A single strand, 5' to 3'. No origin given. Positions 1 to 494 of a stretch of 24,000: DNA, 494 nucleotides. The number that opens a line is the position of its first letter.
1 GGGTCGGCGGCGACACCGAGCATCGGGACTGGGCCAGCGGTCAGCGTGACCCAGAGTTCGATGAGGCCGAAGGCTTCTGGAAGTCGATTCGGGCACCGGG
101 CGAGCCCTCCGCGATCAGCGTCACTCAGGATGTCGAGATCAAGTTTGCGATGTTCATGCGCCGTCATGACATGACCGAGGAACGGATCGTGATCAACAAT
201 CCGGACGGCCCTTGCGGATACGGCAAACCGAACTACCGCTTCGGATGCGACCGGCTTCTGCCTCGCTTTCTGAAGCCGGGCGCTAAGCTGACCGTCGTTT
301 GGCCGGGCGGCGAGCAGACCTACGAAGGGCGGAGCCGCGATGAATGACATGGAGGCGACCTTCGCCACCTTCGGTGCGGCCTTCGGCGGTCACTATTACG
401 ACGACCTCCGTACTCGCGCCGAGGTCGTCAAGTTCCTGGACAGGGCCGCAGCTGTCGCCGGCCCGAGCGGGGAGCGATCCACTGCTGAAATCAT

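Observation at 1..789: DddA-like deaminase toxin tail with Asp in place of the zinc-ligand His and a widened Cys pair, coupled to an overlapping immunity ORF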

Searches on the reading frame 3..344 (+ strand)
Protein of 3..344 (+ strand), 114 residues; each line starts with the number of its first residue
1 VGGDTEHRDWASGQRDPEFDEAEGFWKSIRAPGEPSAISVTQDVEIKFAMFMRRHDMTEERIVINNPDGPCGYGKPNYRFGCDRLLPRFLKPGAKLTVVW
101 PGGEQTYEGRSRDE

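Call 6: search_protein_families(library=pfam, proteins=[window:3-344:+], max_evalue=1)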
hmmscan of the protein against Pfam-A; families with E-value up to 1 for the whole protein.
window:3-344:+ (114 aa): 1 family
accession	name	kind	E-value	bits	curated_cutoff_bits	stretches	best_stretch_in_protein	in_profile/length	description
PF14428.12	DddA-like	-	5.4e-14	52.7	25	1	12-106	44-128/137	Double-stranded DNA deaminase toxin A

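Call 7: search_protein_families(library=ncbifam, proteins=[window:3-344:+], max_evalue=1)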
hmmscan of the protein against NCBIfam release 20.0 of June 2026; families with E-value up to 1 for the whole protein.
window:3-344:+ (114 aa): 0 families

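Call 8: search_solved_structures(query=window:3-344:+, max_evalue=10, show_alignments=3)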
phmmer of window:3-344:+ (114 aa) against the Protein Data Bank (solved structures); distinct sequences matched with E-value up to 10: 8.
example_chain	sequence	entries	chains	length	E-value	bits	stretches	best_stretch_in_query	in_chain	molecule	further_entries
9jo8_D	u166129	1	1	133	0.0016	21.8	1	36-103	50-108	Double-stranded DNA deaminase toxin A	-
6u08_A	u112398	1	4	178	0.0054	20.1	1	42-103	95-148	Double-stranded DNA-specific cytidine deaminase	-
8e5d_A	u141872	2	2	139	0.013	18.9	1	45-104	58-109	Double-stranded DNA deaminase toxin A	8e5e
9ky4_D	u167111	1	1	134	0.013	18.9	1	44-104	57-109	Double-stranded DNA deaminase toxin A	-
9ld1_A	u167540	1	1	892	0.02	18.2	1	44-104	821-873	inactivate TOD4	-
9lcz_A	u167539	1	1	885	0.021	18.2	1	44-104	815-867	Inactivate TOD6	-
9lcx_A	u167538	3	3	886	0.021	18.2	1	44-104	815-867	Inactivate TOD6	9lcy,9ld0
5j7k_A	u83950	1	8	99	0.48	13.8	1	9-36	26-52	FN3con-a-lys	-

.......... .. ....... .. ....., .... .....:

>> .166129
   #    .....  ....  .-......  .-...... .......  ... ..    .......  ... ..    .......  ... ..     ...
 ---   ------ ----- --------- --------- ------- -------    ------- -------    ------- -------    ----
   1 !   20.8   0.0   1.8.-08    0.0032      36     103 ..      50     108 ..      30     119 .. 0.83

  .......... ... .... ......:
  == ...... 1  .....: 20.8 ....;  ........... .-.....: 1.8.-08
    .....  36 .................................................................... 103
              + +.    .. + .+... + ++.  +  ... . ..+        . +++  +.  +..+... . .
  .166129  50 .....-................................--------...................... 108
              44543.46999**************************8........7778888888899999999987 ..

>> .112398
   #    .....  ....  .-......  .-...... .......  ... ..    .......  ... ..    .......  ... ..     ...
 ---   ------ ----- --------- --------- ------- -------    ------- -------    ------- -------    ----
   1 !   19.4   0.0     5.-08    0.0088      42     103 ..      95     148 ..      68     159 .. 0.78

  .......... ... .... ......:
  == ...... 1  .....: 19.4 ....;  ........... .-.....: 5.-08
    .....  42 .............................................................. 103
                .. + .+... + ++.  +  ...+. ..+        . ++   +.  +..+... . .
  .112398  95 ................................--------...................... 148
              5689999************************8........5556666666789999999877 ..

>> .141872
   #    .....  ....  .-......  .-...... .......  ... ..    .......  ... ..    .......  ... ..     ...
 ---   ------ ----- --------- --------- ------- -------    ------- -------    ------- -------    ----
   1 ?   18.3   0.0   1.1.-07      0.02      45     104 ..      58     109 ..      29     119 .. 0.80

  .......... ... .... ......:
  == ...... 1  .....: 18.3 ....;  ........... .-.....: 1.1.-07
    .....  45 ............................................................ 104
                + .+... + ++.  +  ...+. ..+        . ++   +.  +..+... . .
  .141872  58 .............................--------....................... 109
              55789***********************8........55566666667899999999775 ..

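Call 10: find_homologous_proteins(query=window:3-344:+, max_evalue=0.001)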
Query window:3-344:+: no candidate shares three 5-residue words with the query. No homologue found.

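Call 20: search_protein_representatives(protein=window:3-344:+)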
Query: 114 residues. Proteins with E-value up to 0.001 (for the whole library): 181; up to 1e-10: 24; up to 1e-30: 2. The best 150 are listed.
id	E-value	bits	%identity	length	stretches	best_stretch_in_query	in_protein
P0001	1.1e-43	164.6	66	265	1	3-110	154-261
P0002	4.2e-41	156.2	61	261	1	3-111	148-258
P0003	2.6e-27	111.6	56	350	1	8-111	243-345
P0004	3.0e-27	111.4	53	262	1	7-110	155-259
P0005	1.1e-22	96.6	52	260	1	12-109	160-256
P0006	1.2e-22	96.6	55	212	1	16-108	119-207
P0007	1.7e-22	96.1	49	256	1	2-110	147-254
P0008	1.3e-19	86.7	51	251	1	9-110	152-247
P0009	1.4e-17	80.2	48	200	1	2-110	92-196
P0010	2.9e-17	79.1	47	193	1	2-110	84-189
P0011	8.3e-17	77.7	55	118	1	9-111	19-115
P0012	1.4e-16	76.9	53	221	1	5-112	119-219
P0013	1.6e-16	76.8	43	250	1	5-110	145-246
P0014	8.0e-15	71.3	56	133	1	37-111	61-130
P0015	1.2e-13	67.4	53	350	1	34-111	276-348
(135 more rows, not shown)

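Call 38: find_homologous_proteins(query=A2, max_evalue=0.00001)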
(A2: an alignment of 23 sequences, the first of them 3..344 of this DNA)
Query A2 (23 sequences) (114 aa, profile of the alignment): 88 proteins with E <= 0.00001 among 1117 candidates.
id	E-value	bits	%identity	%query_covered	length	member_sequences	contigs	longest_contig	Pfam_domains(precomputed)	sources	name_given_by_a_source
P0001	3.2e-53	198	66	96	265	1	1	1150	PF14428.13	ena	-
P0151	6.5e-53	197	100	100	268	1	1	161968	PF14428.13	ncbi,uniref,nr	ncbi:hypothetical protein LO763_18775 [Glycomyces sp. A-F 0318]|uniref:DddA-like double-stranded DNA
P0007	9.3e-51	190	48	96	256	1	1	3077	PF14428.13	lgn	-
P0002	2.4e-49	185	60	98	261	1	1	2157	PF14428.13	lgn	-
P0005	2.4e-48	182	51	82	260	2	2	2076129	PF14428.13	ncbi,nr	ncbi:DddA-like double-stranded DNA deaminase toxin [Stackebrandtia albiflava]|nr:DddA-like double-st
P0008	2.5e-48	182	49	89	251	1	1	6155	PF14428.13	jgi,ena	-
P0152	1.8e-47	179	48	89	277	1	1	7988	PF14428.13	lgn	-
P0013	4.5e-46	175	41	94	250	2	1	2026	PF14428.13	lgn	-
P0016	5.8e-46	174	39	98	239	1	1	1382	PF14428.13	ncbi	ncbi:MAG: DddA-like double-stranded DNA deaminase toxin, partial [Stackebrandtia sp.]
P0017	6.2e-46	174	41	92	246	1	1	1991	PF14428.13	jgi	-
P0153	2.0e-45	173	60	59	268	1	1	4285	PF14428.13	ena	-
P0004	9.3e-45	170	54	89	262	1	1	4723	PF14428.13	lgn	-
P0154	2.7e-44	169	39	98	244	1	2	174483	PF14428.13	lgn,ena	-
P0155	2.9e-44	169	42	95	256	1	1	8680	PF14428.13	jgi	jgi:hypothetical protein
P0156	2.1e-43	166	43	97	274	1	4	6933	PF14428.13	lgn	-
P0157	5.0e-43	165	45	94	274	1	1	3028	PF14428.13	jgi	jgi:hypothetical protein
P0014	3.8e-42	162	44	86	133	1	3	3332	PF14428.13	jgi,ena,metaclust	metaclust:\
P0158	4.8e-41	158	46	96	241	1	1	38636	PF14428.13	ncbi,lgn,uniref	ncbi:DddA-like double-stranded DNA deaminase toxin [Stackebrandtia soli]|uniref:DddA-like double-str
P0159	7.0e-41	158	43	90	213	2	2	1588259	PF14428.13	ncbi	ncbi:DddA-like double-stranded DNA deaminase toxin [Kribbella jejuensis]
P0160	1.4e-39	154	53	61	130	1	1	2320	PF14428.13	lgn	-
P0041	2.4e-38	150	46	65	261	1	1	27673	PF14428.13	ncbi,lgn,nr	ncbi:MAG: hypothetical protein HKP61_17120 [Dactylosporangium sp.]|nr:hypothetical protein [Dactylos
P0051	5.3e-38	148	49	59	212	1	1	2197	PF14428.13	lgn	-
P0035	6.6e-38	148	45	67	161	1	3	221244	PF14428.13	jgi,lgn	jgi:hypothetical protein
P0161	1.4e-37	147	44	65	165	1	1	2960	PF14428.13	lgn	-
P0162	5.8e-37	145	47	59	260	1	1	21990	PF14428.13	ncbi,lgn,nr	ncbi:MAG: hypothetical protein HKP61_13470 [Dactylosporangium sp.]|nr:hypothetical protein [Dactylos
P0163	1.0e-36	144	48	65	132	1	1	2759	PF14428.13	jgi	jgi:hypothetical protein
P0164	2.2e-36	143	45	66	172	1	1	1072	PF14428.13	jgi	jgi:hypothetical protein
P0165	3.6e-36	143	44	89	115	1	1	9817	PF14428.13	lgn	-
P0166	5.9e-35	139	39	86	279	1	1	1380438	PF14428.13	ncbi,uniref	ncbi:DddA-like double-stranded DNA deaminase toxin [Kribbella sp. NPDC050124]|uniref:DddA-like doubl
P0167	2.3e-33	133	46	68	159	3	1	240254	PF14428.13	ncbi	ncbi:DddA-like double-stranded DNA deaminase toxin [Kribbella sp. NPDC002412]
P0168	1.7e-30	124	38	59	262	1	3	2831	PF14428.13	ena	-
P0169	1.5e-27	115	41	66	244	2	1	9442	PF14428.13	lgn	-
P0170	5.9e-27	113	36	91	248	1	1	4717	PF14428.13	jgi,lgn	jgi:hypothetical protein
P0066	1.4e-26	111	38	82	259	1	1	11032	PF14428.13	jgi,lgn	jgi:hypothetical protein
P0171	2.9e-26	110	43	66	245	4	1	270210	PF14428.13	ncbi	ncbi:DddA-like double-stranded DNA deaminase toxin [Saccharothrix violaceirubra]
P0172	1.6e-25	108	39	95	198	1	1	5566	PF14428.13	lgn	-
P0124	5.8e-25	106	36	86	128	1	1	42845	PF14428.13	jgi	jgi:Double-stranded DNA deaminase toxin A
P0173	5.9e-25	106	39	61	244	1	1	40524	PF14428.13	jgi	jgi:hypothetical protein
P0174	6.7e-25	106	36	98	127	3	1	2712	PF14428.13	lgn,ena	-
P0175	1.1e-24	105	40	87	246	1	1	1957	PF14428.13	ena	-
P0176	2.1e-24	104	34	96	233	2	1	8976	PF14428.13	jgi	jgi:hypothetical protein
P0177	2.1e-24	104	34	98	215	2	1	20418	PF14428.13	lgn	-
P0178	1.2e-23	102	36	61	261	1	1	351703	PF14428.13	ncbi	ncbi:DddA-like double-stranded DNA deaminase toxin [Lentzea sp. NPDC054927]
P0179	1.2e-23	102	36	88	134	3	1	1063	PF14428.13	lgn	-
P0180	1.9e-23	101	44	56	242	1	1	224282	PF14428.13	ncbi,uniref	ncbi:DddA-like double-stranded DNA deaminase toxin [Saccharopolyspora taberi]|uniref:SCP1.201-like d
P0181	3.2e-23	101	31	98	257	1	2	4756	PF14428.13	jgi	jgi:hypothetical protein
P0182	3.3e-22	97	38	74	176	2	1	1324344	PF14428.13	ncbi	ncbi:DddA-like double-stranded DNA deaminase toxin [Amycolatopsis pigmentata]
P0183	6.2e-22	96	41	52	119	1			PF14428.13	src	-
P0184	6.7e-22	96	34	92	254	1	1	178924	PF14428.13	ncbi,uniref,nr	ncbi:hypothetical protein BJF85_08090 [Saccharomonospora sp. CUA-673]|uniref:DddA-like double-strand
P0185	1.2e-21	95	35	69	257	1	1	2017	PF14428.13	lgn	-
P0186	7.0e-21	93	30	96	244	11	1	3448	PF14428.13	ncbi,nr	ncbi:MAG TPA: DddA-like double-stranded DNA deaminase toxin [Mycobacterium sp.]|nr:DddA-like double-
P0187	1.8e-20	92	32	83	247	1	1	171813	PF14428.13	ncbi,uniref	ncbi:DddA-like double-stranded DNA deaminase toxin [Actinokineospora sp.]|uniref:DddA-like double-st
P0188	2.3e-20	91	36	59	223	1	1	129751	PF14428.13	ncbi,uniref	ncbi:DddA-like double-stranded DNA deaminase toxin [Lentzea sp. NPDC051838]|uniref:DddA-like double-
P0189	2.4e-20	91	38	62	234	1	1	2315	PF14428.13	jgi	jgi:hypothetical protein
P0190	3.1e-20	91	34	86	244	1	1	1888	PF14428.13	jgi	jgi:hypothetical protein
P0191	4.2e-20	90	35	71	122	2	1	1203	PF14428.13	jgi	jgi:hypothetical protein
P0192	8.8e-20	89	39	66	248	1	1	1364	PF14428.13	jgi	jgi:hypothetical protein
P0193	1.0e-19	89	38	69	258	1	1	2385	PF14428.13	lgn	-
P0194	1.1e-19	89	36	63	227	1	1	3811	PF14428.13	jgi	jgi:hypothetical protein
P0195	1.4e-19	89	36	62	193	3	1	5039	PF14428.13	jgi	jgi:hypothetical protein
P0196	1.4e-19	89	34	69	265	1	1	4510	PF14428.13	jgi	jgi:hypothetical protein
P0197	1.4e-19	89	34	69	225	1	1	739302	PF14428.13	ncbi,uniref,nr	ncbi:DddA-like double-stranded DNA deaminase toxin [Lentzea sp. NBRC 102530]|uniref:DddA-like double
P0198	1.6e-19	89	36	85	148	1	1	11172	PF14428.13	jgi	jgi:hypothetical protein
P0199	3.3e-19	88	35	82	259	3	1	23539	PF14428.13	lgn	-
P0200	5.1e-19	87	29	96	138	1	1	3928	PF14428.13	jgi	jgi:hypothetical protein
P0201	5.3e-19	87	37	70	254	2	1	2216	PF14428.13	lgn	-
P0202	3.3e-18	84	31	71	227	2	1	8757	PF14428.13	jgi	jgi:hypothetical protein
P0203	5.6e-18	84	35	61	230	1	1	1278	PF14428.13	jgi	jgi:hypothetical protein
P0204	7.1e-18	83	36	63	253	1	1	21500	PF14428.13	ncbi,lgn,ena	-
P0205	8.4e-18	83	38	58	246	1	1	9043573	PF14428.13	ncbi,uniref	ncbi:DddA-like double-stranded DNA deaminase toxin [Lentzea sp. E54]|uniref:DddA-like double-strande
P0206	5.0e-17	80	34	71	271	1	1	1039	PF14428.13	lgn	-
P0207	5.2e-17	80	36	75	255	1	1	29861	PF14428.13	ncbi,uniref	ncbi:SCP1.201-like deaminase [Allokutzneria multivorans]|uniref:SCP1.201-like deaminase n=1 Tax=Allo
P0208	1.7e-16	79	30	68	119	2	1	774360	PF14428.13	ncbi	ncbi:DddA-like double-stranded DNA deaminase toxin [Actinokineospora sp. 24-640]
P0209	4.1e-16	78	31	61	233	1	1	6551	PF14428.13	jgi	jgi:nucleic acid/nucleotide deaminase of polymorphic system toxin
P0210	5.7e-16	77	30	61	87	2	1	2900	PF14428.13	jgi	jgi:hypothetical protein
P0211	7.9e-16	77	40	58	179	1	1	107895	PF14428.13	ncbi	ncbi:DddA-like double-stranded DNA deaminase toxin [Saccharopolyspora sp. NPDC000995]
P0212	1.7e-15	76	32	62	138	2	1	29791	PF14428.13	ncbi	ncbi:DddA-like double-stranded DNA deaminase toxin [Actinokineospora sp. 24-640]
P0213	4.7e-15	74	35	87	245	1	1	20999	PF14428.13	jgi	jgi:hypothetical protein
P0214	4.9e-15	74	38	58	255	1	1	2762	PF14428.13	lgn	-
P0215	6.4e-15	74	36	67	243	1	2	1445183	PF14428.13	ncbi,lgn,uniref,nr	ncbi:hypothetical protein B1813_08045 [Saccharomonospora piscinae]|uniref:SCP1.201-like deaminase n=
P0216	7.6e-15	73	40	73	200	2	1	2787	PF14428.13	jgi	jgi:hypothetical protein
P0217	1.2e-13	69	35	58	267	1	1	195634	PF14428.13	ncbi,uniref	ncbi:DddA-like double-stranded DNA deaminase toxin [Saccharothrix lopnurensis]|uniref:DddA-like doub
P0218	2.8e-13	68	40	50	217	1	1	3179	PF14428.13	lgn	-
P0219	2.2e-12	65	-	-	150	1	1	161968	PF14428.13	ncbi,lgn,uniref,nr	ncbi:hypothetical protein LO763_18790 [Glycomyces sp. A-F 0318]|uniref:DddA-like double-stranded DNA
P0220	4.6e-9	55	31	62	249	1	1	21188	PF14428.13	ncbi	ncbi:DddA-like double-stranded DNA deaminase toxin [Actinosynnema sp. NPDC059797]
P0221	1.2e-6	47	-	-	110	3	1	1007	PF14428.13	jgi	jgi:hypothetical protein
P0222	4.3e-6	45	-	-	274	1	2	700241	PF14428.13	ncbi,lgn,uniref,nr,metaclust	ncbi:DddA-like double-stranded DNA deaminase toxin [Glycomyces harbinensis]|uniref:SCP1.201-like dea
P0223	6.1e-6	45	-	-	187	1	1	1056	PF14428.13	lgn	-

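Call 40: find_encoding_contigs(protein=P0151, flank=10000, max_places=4)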
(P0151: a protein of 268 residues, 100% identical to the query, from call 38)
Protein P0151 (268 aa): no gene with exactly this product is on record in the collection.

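Call 46: find_related_loci(query=A4, collection=genome_contigs, flank=10000)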
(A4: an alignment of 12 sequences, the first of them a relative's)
Query A4 (268 aa) in genome_contigs; peptide patterns used: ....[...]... (x = any residue, [..] = any of these).
24 stretches matched a pattern; 15 encode a relative of the query (tblastn E <= 1e-3); 15 distinct loci.
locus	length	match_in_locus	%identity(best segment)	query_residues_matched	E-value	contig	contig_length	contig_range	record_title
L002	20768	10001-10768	36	1-263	5e-37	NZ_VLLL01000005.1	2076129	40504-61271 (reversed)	Stackebrandtia albiflava strain DSM 45044 LX16DRAFT_scaffold00001.1, whole genome shotgun sequence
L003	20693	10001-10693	32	3-254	7e-23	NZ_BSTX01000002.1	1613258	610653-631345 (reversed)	Actinorhabdospora filicis strain NBRC 111898 sequence02, whole genome shotgun sequence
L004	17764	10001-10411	40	124-263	5e-22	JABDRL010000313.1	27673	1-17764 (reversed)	MAG: Dactylosporangium sp. isolate Site_C28 k127_528961, whole genome shotgun sequence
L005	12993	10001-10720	30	5-268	3e-19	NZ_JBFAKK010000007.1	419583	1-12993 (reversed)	Phytomonospora sp. NPDC050363 NPDC050363_128_B10.ctg-0007, whole genome shotgun sequence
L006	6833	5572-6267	31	1-254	1e-18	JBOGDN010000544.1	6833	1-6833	MAG: Stackebrandtia sp. isolate M3-S_metawrap_bin.185 k127_1536196, whole genome shotgun sequence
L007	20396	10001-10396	32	124-264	2e-18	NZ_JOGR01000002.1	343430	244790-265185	Glycomyces sp. NRRL B-16210 contig2.1, whole genome shotgun sequence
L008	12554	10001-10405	31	119-263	7e-12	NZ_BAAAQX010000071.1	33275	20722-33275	Nonomuraea monospora strain JCM 16114 sequence071, whole genome shotgun sequence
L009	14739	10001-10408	29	112-258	1e-10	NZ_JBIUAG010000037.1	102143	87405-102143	Kutzneria sp. NPDC052558 NPDC052558_381_G6.ctg-0037, whole genome shotgun sequence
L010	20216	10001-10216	40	192-265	2e-9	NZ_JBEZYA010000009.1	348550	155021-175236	Actinoplanes sp. NPDC026619 NPDC026619_128_F10.ctg-0009, whole genome shotgun sequence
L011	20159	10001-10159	40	197-254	2e-9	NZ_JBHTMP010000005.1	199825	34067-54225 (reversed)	Micromonospora sonneratiae strain JCM 31037 GCM70027354_107, whole genome shotgun sequence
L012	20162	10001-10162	41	196-254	3e-9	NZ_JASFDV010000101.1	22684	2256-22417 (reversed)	Nocardiopsis sp. CC223A accn-2013.16.con.0101, whole genome shotgun sequence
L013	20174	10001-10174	45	193-256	2e-8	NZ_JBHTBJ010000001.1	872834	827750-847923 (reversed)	Paractinoplanes rhizophilus strain CGMCC 4.7133 GCM70025293_142, whole genome shotgun sequence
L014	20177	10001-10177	42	197-261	1e-7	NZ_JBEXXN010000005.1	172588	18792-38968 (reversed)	Streptomyces sp. NPDC005805 NPDC005805_293_D7.ctg-0005, whole genome shotgun sequence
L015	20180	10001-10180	39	190-254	2e-6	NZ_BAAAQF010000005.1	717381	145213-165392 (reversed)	Glycomyces endophyticus strain JCM 16001 sequence05, whole genome shotgun sequence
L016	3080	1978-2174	50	198-265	8e-8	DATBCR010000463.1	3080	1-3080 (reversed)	MAG TPA_asm: Pseudonocardiaceae bacterium isolate SMAG_U5790 k141_1445572, whole genome shotgun sequence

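Call 49: predict_structure(alignment_id=A3)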
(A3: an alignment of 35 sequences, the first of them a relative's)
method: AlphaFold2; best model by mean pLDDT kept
length: 268 residues; sequences in the alignment: 35
mean_pLDDT: 88.1   pTM: 0.61
mean pLDDT of the five models: 88.1, 88.1, 87.5, 86.9, 86.7
residues with pLDDT >= 90: 197; 70-90: 38; 50-70: 12; < 50: 21
segments of 3 or more residues with pLDDT < 50: 98-107, 109-112, 114-116
pLDDT, mean of each block of 10 residues (from residue 1): 90 96 96 93 92 89 91 92 86 52 44 48 90 95 91 90 92 96 96 97 97 98 94 95 98 98 87
secondary structure, 60 per line:
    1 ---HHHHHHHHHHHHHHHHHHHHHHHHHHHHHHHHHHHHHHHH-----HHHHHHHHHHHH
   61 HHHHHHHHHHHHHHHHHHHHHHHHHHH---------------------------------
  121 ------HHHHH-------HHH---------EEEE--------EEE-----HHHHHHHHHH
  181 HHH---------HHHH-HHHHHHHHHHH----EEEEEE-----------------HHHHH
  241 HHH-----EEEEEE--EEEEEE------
elements in order: H4-43 H49-87 H127-131 E151-154 E163-165 H171-183 H193-196 H198-208 E213-218 H236-243 E249-254 E257-262
